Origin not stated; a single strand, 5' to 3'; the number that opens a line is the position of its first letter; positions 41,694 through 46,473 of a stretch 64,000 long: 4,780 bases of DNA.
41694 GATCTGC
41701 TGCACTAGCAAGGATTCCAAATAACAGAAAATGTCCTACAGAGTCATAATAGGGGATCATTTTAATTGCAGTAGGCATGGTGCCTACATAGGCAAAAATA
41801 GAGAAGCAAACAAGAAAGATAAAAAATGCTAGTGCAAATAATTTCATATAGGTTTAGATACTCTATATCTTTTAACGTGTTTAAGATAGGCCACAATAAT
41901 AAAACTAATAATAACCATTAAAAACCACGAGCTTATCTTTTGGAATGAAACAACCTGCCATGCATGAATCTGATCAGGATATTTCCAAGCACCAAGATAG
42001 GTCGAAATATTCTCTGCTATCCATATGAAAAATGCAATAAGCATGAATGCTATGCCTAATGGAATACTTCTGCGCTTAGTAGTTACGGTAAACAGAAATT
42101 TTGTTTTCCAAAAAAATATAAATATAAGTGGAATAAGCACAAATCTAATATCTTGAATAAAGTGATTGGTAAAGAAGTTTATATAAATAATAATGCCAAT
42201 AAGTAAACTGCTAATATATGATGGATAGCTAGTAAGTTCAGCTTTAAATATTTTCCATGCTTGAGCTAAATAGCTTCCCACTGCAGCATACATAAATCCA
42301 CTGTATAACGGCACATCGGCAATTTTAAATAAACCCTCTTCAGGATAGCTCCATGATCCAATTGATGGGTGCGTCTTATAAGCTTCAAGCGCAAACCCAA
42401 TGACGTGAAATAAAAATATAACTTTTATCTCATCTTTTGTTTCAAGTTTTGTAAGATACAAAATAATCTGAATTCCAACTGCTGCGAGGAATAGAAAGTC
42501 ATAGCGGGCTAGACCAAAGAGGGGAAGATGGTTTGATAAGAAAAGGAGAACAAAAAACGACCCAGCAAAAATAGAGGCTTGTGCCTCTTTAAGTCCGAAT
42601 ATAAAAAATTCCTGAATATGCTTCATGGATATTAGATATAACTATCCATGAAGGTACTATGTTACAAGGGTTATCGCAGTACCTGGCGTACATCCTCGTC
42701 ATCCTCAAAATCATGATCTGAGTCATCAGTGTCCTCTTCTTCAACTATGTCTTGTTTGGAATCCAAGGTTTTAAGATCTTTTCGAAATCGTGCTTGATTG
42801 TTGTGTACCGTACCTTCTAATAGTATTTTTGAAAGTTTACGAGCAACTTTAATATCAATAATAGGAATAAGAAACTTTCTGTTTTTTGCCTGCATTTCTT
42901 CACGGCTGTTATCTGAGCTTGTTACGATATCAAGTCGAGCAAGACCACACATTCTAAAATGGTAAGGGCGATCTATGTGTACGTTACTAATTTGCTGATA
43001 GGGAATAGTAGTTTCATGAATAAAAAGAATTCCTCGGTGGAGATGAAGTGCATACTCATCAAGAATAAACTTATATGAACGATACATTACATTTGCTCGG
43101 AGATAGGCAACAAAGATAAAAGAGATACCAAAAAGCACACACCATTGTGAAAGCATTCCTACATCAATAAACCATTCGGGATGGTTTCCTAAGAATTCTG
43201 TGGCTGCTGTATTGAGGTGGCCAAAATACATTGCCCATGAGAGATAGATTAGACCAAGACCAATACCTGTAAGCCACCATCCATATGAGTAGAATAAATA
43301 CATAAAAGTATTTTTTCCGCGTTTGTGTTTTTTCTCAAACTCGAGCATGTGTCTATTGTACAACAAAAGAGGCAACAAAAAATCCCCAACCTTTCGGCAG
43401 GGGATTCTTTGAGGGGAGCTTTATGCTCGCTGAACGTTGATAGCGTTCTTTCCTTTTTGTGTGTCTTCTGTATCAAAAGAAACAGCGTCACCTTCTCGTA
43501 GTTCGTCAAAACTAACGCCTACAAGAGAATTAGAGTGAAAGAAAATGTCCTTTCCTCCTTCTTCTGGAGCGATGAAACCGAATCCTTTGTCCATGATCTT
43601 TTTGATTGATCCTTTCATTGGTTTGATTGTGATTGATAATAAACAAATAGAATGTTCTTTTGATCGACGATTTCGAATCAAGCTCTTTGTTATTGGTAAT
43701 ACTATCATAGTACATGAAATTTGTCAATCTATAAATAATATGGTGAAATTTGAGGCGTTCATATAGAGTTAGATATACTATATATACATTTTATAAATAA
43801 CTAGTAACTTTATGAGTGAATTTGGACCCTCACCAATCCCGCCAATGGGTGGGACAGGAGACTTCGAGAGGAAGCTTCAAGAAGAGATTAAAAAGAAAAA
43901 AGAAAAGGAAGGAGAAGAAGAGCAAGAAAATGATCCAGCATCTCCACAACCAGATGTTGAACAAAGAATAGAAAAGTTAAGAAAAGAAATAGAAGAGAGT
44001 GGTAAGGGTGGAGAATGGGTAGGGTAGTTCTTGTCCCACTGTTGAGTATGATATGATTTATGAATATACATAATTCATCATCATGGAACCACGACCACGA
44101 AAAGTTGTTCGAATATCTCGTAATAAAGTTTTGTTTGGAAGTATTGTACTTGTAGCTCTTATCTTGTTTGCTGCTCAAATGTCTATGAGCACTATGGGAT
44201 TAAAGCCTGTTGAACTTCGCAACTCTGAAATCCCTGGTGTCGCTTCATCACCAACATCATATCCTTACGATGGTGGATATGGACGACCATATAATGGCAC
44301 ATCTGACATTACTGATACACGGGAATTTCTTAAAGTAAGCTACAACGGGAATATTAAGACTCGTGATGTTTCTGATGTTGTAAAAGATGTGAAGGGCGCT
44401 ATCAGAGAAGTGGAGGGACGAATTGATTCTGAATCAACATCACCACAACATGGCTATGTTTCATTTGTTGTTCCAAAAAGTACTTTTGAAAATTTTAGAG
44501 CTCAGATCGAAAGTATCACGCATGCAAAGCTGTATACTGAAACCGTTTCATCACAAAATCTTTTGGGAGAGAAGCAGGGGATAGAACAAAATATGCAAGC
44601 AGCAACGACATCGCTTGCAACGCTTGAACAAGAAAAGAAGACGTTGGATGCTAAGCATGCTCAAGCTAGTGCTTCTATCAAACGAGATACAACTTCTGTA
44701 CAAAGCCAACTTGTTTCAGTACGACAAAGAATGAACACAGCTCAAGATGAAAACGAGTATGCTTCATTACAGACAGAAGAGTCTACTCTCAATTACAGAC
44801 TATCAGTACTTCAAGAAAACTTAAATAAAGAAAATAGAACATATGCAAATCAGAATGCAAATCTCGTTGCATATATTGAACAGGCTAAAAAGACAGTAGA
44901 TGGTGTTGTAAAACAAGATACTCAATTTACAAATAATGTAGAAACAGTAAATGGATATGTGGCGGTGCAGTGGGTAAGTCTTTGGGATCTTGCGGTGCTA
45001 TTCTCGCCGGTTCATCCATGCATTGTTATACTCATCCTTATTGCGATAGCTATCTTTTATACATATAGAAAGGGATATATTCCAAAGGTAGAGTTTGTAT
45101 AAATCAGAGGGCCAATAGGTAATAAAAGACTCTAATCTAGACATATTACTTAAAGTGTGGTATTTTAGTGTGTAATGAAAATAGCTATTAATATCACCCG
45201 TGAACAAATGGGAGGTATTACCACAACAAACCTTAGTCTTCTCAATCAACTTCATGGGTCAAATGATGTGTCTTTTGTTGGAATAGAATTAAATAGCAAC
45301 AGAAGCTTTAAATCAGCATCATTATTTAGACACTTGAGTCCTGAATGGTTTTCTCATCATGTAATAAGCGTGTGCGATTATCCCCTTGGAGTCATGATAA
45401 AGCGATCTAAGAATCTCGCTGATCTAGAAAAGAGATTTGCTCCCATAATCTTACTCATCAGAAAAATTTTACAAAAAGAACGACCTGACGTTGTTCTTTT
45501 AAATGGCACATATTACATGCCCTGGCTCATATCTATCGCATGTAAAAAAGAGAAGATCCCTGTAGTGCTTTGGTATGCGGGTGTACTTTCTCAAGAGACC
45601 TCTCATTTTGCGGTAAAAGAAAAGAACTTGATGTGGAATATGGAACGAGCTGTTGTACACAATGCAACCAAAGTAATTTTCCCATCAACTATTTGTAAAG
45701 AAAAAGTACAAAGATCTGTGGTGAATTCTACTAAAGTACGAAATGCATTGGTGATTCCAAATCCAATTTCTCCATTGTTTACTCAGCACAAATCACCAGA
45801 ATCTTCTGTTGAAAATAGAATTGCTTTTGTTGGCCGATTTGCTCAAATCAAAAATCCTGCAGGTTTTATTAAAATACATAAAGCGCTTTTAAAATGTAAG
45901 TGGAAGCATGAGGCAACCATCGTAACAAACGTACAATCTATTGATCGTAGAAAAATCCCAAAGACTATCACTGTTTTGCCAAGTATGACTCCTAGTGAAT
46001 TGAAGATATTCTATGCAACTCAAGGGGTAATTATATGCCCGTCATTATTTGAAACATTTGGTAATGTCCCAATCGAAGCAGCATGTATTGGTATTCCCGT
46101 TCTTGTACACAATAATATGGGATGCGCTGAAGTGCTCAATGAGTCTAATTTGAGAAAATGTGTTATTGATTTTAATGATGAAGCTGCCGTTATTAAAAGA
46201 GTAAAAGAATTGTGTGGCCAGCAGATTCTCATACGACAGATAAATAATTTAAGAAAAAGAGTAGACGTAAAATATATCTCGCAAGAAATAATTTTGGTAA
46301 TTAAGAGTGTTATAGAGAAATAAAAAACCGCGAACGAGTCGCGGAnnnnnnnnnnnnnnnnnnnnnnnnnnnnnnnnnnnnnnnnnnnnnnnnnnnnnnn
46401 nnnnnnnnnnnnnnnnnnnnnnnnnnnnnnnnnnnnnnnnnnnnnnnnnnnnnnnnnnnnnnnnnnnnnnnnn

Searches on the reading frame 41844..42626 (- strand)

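Call 14: search_protein_families(library=pfam, proteins=[window:41844-42626:-], max_evalue=0.001)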
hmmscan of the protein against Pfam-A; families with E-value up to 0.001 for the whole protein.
window:41844-42626:- (260 aa): 1 family
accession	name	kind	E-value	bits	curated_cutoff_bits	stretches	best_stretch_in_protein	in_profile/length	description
PF05675.17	DUF817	-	2.6e-93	312.5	25.9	1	6-242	1-237/237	Protein of unknown function (DUF817)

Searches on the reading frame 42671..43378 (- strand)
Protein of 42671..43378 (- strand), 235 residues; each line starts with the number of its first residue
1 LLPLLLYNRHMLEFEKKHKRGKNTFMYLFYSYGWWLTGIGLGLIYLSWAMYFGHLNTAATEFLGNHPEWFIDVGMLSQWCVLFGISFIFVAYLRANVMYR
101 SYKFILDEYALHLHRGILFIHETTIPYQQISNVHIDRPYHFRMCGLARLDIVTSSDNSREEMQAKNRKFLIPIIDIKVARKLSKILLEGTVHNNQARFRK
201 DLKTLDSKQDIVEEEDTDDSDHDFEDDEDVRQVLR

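Call 14: search_protein_families(library=pfam, proteins=[window:42671-43378:-], max_evalue=0.001)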
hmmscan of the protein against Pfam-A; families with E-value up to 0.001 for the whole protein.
window:42671-43378:- (235 aa): 1 family
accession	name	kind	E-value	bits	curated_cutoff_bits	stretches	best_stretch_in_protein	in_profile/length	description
PF03703.20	bPH_2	-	2.2e-11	44.3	22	1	99-185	1-77/78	Bacterial PH domain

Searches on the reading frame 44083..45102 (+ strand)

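Call 14: search_protein_families(library=pfam, proteins=[window:44083-45102:+], max_evalue=0.001)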
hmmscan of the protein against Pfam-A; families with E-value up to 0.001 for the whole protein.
window:44083-45102:+ (339 aa): 2 families
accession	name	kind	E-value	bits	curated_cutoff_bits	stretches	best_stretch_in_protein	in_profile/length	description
PF14257.11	DUF4349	-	1.9e-05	24.6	27.7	1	88-240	8-154/213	Domain of unknown function (DUF4349)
PF14362.11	DUF4407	-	0.00072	19.4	31.3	0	164-324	122-273/297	Domain of unknown function (DUF4407)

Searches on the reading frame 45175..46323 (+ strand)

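Call 14: search_protein_families(library=pfam, proteins=[window:45175-46323:+], max_evalue=0.001)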
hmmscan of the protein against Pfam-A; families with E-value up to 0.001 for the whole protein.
window:45175-46323:+ (382 aa): 6 families
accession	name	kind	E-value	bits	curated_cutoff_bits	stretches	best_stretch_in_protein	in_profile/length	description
PF00534.26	Glycos_transf_1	-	1.9e-15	57.3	26.4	1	207-351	9-160/172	Glycosyl transferases group 1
PF13692.12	Glyco_trans_1_4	-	8.2e-13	49.3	27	1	214-347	2-140/142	Glycosyl transferases group 1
PF13439.12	Glyco_transf_4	-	2.1e-09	38.1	28.5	1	86-198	55-166/170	Glycosyltransferase Family 4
PF20706.3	GT4-conflict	-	4.3e-09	36.3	26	1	273-334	272-337/385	Family 4 Glycosyltransferase in conflict systems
PF13579.12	Glyco_trans_4_4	-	4.3e-07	30.9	29.7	1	93-189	61-153/158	Glycosyl transferase 4-like domain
PF02350.25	Epimerase_2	-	6.6e-05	22.4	30.6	1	78-152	43-116/347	UDP-N-acetylglucosamine 2-epimerase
